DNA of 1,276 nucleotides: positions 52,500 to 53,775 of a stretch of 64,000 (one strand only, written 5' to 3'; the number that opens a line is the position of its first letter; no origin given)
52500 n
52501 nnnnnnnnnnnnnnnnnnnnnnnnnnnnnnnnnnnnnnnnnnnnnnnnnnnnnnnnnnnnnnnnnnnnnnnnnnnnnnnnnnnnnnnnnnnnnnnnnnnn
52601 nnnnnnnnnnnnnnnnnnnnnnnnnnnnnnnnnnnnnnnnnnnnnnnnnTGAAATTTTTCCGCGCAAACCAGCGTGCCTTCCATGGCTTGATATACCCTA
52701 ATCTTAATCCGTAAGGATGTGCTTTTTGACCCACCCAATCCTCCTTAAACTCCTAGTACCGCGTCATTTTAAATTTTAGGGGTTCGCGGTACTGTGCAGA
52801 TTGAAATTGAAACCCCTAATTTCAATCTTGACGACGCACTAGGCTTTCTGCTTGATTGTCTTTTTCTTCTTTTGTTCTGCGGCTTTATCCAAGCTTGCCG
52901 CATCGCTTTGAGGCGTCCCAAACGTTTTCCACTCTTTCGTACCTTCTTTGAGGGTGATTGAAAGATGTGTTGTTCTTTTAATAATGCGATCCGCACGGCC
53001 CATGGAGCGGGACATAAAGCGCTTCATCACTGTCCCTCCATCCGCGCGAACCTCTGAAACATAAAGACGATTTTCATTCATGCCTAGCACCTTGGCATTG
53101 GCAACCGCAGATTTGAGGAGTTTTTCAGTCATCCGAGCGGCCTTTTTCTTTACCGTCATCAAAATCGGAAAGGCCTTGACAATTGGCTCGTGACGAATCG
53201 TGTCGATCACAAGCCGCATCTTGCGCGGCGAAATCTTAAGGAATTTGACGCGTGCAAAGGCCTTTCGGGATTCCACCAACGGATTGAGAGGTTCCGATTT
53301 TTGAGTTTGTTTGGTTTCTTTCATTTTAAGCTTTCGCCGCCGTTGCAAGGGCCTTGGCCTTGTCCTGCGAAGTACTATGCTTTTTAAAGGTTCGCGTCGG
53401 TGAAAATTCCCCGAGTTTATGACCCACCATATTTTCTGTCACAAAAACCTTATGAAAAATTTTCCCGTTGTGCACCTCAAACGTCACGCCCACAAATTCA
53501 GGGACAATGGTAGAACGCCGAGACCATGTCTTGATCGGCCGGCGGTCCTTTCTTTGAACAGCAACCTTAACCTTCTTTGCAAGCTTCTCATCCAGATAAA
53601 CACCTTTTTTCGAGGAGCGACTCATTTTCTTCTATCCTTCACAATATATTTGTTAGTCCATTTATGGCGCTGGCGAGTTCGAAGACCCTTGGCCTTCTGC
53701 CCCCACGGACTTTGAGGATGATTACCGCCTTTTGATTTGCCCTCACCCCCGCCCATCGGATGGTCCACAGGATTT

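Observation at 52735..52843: Repeat copy B inserted between rplV and rpsC, 5 nt from the rpsC ribosome-binding site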

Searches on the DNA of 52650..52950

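Call 26: search_rna_families(source=window, start=52650, end=52950, threshold=evalue, max_evalue=10)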
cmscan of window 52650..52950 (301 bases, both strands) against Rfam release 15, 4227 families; matches with E-value up to 10: 1.
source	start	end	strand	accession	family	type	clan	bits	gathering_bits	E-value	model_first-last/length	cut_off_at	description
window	52796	52880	-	RF01461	rli24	Gene; sRNA;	-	14.7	100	2.7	21-88/158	no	Listeria sRNA rli22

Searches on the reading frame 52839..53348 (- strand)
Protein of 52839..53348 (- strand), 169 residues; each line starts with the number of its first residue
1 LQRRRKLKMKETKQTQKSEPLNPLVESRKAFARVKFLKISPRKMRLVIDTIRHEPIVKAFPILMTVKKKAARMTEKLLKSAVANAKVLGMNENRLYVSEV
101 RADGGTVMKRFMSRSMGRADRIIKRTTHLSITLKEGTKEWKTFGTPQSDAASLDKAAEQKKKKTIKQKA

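Call 50: search_protein_families(library=pfam, proteins=[window:52839-53348:-], max_evalue=0.01)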
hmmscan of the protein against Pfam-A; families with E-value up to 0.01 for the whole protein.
window:52839-53348:- (169 aa): 1 family
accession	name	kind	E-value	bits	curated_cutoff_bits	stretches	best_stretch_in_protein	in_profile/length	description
PF00237.24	Ribosomal_L22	-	2.8e-31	108.2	28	1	32-134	1-104/104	Ribosomal protein L22p/L17e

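Call 52: find_encoding_contigs(protein=window:52839-53324:-, flank=3000, max_places=5)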
Protein window:52839-53324:- (161 aa): 1 contig read that carries it; 1 place shown.
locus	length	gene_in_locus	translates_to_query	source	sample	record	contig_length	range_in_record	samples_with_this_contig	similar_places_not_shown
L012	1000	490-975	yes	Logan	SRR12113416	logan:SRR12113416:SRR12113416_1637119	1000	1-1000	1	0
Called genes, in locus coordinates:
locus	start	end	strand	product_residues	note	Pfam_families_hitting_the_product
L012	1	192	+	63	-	?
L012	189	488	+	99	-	PF00203:Ribosomal_S19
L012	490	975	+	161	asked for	PF00237:Ribosomal_L22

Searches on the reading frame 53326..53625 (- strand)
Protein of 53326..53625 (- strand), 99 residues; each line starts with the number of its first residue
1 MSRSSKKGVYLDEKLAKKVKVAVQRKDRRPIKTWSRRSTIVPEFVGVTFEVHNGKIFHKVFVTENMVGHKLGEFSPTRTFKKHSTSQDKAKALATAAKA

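Call 50: search_protein_families(library=pfam, proteins=[window:53326-53625:-], max_evalue=0.01)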
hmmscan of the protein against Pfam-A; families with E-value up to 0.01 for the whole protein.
window:53326-53625:- (99 aa): 1 family
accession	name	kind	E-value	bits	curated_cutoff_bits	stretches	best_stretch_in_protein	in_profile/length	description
PF00203.26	Ribosomal_S19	-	1.7e-34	117.9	27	1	3-83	1-81/81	Ribosomal protein S19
